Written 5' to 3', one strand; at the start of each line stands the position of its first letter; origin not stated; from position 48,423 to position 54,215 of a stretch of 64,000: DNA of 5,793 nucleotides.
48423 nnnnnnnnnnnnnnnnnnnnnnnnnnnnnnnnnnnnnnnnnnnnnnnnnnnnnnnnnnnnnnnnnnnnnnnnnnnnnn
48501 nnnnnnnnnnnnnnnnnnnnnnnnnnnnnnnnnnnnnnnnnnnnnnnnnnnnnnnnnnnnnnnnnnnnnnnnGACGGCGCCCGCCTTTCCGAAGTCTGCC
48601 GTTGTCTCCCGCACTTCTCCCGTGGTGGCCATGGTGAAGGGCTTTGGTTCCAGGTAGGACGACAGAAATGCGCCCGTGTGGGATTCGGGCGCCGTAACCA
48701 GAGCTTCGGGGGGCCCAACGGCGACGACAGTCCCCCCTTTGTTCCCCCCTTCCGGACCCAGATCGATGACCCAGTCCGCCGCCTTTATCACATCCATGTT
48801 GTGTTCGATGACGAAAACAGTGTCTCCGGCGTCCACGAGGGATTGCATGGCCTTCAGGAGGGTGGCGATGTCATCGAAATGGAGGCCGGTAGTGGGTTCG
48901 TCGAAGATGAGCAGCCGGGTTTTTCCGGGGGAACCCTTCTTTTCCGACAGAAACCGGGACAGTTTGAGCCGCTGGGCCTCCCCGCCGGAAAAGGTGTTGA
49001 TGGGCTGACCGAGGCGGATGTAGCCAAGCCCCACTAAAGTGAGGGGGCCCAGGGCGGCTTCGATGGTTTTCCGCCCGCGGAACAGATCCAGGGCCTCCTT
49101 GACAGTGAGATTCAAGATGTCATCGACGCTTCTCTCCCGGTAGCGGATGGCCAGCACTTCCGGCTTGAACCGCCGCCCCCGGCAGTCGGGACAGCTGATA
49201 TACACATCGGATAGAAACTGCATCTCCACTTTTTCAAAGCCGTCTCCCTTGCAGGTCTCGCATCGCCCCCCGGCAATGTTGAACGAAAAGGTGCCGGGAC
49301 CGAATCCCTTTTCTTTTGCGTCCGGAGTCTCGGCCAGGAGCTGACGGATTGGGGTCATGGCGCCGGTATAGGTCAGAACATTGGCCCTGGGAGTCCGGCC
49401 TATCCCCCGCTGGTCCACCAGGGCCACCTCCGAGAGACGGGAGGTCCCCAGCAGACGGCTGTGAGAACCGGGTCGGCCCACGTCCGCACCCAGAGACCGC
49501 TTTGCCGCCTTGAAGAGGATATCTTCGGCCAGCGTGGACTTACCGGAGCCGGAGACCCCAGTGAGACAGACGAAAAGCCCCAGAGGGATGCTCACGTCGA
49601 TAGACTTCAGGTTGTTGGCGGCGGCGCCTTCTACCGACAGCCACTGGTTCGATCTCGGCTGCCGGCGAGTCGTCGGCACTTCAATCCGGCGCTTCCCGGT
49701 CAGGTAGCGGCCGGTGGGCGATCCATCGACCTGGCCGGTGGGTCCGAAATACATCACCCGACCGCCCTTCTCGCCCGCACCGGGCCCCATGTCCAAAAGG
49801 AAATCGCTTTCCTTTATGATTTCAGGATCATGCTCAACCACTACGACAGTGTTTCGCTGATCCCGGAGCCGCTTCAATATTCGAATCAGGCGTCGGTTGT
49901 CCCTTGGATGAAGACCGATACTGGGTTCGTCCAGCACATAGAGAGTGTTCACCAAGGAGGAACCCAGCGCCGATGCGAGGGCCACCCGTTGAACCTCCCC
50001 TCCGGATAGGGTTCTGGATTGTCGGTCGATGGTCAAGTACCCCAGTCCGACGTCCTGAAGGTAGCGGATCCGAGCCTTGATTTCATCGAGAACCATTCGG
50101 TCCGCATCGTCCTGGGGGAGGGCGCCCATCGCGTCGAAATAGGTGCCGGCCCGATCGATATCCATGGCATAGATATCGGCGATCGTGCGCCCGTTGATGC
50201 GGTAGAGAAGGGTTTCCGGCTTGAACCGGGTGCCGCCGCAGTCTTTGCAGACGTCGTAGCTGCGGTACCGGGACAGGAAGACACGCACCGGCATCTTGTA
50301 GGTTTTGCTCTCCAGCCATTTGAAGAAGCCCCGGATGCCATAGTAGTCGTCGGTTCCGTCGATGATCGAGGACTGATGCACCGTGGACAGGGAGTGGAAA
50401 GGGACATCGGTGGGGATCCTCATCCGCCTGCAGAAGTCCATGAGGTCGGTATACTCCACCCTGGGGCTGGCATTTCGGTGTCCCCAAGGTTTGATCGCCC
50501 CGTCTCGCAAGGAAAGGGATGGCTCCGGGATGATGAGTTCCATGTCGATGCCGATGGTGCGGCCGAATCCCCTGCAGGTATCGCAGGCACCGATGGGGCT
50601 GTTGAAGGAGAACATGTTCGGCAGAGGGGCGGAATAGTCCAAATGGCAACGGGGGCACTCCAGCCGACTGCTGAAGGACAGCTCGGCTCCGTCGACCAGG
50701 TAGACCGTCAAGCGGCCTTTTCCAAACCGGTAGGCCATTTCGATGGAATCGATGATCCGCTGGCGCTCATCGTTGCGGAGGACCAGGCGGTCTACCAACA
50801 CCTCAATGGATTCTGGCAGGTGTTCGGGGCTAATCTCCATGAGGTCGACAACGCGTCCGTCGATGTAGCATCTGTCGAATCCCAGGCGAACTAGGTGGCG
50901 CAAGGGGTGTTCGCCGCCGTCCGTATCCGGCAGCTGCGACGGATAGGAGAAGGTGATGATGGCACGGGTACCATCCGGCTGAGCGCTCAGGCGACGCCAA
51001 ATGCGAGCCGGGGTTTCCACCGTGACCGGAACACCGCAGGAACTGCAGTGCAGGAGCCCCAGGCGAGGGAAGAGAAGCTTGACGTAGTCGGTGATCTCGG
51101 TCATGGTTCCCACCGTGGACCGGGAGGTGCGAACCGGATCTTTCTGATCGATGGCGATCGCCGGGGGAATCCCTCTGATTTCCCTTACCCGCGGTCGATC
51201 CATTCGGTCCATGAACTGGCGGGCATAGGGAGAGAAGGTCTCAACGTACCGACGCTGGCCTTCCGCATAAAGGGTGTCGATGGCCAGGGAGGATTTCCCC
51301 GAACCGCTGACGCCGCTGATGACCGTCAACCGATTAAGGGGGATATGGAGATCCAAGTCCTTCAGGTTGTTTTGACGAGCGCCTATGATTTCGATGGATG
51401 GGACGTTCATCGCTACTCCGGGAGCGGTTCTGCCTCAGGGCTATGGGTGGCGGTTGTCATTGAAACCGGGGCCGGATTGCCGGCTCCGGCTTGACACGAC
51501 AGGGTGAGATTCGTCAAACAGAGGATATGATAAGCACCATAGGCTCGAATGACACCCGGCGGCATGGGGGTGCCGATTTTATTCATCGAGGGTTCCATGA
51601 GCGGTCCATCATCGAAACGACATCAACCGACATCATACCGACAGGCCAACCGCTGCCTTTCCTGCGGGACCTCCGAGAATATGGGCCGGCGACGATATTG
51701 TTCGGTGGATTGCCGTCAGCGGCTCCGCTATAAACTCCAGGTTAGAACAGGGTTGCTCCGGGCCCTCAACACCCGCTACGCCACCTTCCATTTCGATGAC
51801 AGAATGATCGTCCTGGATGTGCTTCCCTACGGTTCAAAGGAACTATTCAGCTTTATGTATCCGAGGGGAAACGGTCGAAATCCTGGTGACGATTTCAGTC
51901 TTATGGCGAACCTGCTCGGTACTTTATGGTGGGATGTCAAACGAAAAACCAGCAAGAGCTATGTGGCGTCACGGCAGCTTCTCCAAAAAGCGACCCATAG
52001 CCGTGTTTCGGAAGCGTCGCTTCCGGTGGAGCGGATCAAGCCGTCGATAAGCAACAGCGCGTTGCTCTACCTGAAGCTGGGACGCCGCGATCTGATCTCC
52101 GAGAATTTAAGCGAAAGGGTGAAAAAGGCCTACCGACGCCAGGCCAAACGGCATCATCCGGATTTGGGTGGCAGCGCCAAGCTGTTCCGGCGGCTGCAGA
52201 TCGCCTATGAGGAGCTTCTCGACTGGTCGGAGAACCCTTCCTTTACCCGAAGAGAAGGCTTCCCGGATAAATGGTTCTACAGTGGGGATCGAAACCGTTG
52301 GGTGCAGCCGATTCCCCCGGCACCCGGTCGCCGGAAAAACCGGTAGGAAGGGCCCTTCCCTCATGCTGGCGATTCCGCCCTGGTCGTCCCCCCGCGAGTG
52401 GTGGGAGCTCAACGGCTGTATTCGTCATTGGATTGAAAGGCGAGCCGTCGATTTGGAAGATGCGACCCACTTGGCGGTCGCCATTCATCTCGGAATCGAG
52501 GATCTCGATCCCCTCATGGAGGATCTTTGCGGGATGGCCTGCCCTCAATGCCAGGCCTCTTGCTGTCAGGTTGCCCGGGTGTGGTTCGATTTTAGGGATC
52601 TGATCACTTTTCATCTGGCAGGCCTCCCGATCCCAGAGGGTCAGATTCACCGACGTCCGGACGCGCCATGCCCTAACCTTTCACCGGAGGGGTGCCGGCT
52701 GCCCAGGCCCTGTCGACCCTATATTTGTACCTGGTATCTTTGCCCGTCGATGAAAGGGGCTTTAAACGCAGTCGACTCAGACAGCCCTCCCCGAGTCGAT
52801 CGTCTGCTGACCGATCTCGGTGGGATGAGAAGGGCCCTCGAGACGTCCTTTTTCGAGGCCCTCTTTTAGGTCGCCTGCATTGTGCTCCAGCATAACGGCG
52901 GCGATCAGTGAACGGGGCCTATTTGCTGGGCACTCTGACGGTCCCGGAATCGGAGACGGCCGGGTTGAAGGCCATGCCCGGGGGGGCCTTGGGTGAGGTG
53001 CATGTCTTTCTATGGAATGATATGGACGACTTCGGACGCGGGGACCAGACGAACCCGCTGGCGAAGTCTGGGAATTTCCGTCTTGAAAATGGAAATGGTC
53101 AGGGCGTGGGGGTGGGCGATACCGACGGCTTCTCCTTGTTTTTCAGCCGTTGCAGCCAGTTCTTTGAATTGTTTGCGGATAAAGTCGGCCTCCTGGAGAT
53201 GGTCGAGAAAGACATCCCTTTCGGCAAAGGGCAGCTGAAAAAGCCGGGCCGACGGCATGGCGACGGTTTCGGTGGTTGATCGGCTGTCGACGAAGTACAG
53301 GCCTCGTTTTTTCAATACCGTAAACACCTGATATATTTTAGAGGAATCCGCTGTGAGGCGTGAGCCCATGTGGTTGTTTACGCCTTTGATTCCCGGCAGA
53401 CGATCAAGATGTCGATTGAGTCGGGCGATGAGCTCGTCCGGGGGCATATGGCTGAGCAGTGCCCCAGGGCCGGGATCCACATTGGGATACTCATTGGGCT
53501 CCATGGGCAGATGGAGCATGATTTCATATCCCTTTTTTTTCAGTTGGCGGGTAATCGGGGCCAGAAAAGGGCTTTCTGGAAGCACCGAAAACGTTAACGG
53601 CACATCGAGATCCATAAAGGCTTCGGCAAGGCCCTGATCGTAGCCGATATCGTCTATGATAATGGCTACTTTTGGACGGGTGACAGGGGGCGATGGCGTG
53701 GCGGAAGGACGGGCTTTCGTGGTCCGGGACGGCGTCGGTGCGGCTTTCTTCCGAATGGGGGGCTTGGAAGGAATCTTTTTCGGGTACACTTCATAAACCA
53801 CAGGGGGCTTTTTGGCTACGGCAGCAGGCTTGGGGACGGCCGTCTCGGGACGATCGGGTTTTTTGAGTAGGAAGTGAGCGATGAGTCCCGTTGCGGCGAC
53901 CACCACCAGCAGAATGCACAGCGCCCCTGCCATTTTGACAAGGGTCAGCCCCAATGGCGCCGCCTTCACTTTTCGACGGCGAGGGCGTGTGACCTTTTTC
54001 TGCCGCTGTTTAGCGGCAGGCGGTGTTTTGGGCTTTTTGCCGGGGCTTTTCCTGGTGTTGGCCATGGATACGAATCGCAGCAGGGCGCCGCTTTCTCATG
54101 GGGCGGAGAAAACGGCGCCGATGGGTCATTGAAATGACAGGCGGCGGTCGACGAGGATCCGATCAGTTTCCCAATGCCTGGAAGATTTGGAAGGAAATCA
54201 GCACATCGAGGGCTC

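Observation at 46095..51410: One 1771-aa polypeptide made of two complete UvrA-like units (four ABC ATPase sites) with reciprocal domain loss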

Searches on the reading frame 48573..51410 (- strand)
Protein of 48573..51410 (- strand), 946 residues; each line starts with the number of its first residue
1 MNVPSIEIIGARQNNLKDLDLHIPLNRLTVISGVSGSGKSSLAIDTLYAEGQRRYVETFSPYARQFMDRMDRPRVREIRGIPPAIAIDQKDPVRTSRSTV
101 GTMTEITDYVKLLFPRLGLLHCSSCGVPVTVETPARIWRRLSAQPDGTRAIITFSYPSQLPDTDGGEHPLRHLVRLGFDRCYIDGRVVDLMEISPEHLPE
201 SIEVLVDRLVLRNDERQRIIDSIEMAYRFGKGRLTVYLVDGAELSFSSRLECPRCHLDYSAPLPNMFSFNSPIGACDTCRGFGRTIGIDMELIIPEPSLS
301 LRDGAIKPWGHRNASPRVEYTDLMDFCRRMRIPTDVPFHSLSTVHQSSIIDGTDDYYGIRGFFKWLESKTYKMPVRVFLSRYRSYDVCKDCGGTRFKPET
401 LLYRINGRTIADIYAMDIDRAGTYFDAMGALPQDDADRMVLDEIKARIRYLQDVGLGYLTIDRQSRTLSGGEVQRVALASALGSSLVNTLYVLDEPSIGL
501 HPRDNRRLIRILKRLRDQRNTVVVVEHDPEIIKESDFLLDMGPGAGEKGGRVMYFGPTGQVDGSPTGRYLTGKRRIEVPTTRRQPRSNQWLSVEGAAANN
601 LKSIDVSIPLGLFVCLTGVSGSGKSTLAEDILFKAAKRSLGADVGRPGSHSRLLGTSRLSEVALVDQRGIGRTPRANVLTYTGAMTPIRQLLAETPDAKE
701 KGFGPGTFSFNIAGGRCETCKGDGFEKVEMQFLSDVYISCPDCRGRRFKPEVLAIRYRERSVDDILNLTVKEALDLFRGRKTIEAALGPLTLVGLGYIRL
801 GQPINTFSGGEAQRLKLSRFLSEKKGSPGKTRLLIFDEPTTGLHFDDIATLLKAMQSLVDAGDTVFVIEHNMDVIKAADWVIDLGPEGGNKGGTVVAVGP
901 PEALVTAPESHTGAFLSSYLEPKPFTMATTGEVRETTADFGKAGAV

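Call 7: search_protein_families(library=ncbifam, proteins=[window:48573-51410:-], max_evalue=0.001)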
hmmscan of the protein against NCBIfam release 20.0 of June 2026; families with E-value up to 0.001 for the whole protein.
window:48573-51410:- (946 aa): 174 families (the best 25 are shown)
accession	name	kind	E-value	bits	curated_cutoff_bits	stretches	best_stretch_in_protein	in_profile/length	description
NF001503.0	PRK00349.1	equivalog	0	1042.2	1147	1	5-921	5-942/943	excinuclease ABC subunit UvrA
TIGR00630.1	uvra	equivalog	7.5e-302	1004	729.8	1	6-904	2-923/924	excinuclease ABC subunit UvrA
NF001885.0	PRK00635.1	equivalog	1.5e-172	576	3054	1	6-921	6-920/1809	excinuclease ABC subunit A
TIGR02857.1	CydD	equivalog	3.5e-34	118.6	435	2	450-540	440-528/529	thiol reductant ABC exporter subunit CydD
TIGR03608.1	L_ocin_972_ABC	subfamily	7.6e-34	117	254.85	2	443-539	111-204/206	putative bacteriocin export ABC transporter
NF040873.1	AztA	equivalog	2.2e-33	115.4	220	2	448-536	101-186/191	zinc ABC transporter ATP-binding protein AztA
TIGR04521.1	ECF_ATPase_2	equivalog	6e-31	107.6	330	2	443-532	119-208/279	energy-coupling factor transporter ATPase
TIGR02673.1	FtsE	equivalog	1.7e-28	99.8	264.85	2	450-534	121-202/214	cell division ATP-binding protein FtsE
NF010068.0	PRK13548.1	equivalog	1.9e-28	99.3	261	2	803-875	134-206/261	heme ABC transporter ATP-binding protein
TIGR04520.1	ECF_ATPase_1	equivalog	2e-28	99.6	315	2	442-542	111-210/269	energy-coupling factor transporter ATPase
TIGR01166.1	cbiO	subfamily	6e-26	91.1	211.8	2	442-531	102-189/190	cobalt ABC transporter, ATP-binding protein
TIGR02868.1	CydC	equivalog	3.9e-25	88.5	329.05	2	461-528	465-529/530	thiol reductant ABC exporter subunit CydC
TIGR03873.1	F420-0_ABC_ATP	hypoth_equivalog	7.3e-25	87.7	372.4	2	449-530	120-198/256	putative F420-0 ABC transporter ATP-binding protein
TIGR01842.1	type_I_sec_PrtD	subfamily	2.1e-24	86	510.15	2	461-547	448-532/544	type I secretion system permease/ATPase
TIGR02982.1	heterocyst_DevA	subfamily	4.6e-24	85.2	295.8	2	444-544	119-217/220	ABC exporter ATP-binding subunit, DevA family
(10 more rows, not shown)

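Call 27: search_protein_families(library=pfam, proteins=[window:48573-51410:-], max_evalue=0.00001)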
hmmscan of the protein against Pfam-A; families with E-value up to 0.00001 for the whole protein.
window:48573-51410:- (946 aa): 8 families
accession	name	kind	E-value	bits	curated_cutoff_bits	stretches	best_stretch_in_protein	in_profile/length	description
PF00005.33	ABC_tran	-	1.2e-19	71.7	25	0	768-841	74-137/137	ABC transporter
PF17760.6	UvrA_inter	-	8.3e-13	48.6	23.3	1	135-238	4-107/109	UvrA interaction domain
PF13304.12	AAA_21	-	5.3e-12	46.8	27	1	474-532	243-303/304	AAA domain, putative AbiEii toxin, Type IV TA system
PF17755.6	UvrA_DNA-bind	-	6.1e-12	46.3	23.2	1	289-355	1-65/110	UvrA DNA-binding domain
PF02463.25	SMC_N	-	4.3e-09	36.6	40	0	313-539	135-209/220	RecF/RecN/SMC N terminal domain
PF13175.12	AAA_15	-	2.3e-08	34.5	32.1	0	790-863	298-361/374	AAA ATPase domain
PF13191.12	AAA_16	-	6.7e-08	33.7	32.6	0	611-650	24-63/167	AAA ATPase domain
PF13555.12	AAA_29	-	1.9e-06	27.9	27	0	21-44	17-39/61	P-loop containing region of AAA domain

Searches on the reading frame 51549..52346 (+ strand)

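Call 43: search_protein_families(library=pfam, proteins=[window:51549-52346:+], max_evalue=0.00001)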
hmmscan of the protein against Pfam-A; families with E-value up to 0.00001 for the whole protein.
window:51549-52346:+ (265 aa): 1 family
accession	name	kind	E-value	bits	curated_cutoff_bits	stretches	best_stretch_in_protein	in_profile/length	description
PF00226.36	DnaJ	-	3.2e-06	27.6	27.8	1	189-225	15-55/63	DnaJ domain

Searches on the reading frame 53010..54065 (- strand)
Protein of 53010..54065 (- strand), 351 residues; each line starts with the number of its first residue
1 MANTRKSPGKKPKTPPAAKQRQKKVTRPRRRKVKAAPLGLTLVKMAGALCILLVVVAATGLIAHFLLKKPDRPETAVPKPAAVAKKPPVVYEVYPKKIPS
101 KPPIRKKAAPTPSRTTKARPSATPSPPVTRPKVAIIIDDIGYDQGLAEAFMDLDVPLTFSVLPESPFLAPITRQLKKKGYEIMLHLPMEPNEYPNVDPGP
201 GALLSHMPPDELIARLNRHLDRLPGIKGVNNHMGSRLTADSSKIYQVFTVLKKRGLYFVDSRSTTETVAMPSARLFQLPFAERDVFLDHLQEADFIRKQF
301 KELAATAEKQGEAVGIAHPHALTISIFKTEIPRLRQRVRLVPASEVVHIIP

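Call 43: search_protein_families(library=pfam, proteins=[window:53010-54065:-], max_evalue=0.00001)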
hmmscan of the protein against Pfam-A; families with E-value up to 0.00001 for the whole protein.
window:53010-54065:- (351 aa): 1 family
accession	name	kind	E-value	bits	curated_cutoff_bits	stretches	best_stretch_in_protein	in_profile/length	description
PF04748.18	Polysacc_deac_2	-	3.5e-76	255.5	27.5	1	135-347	1-212/212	Divergent polysaccharide deacetylase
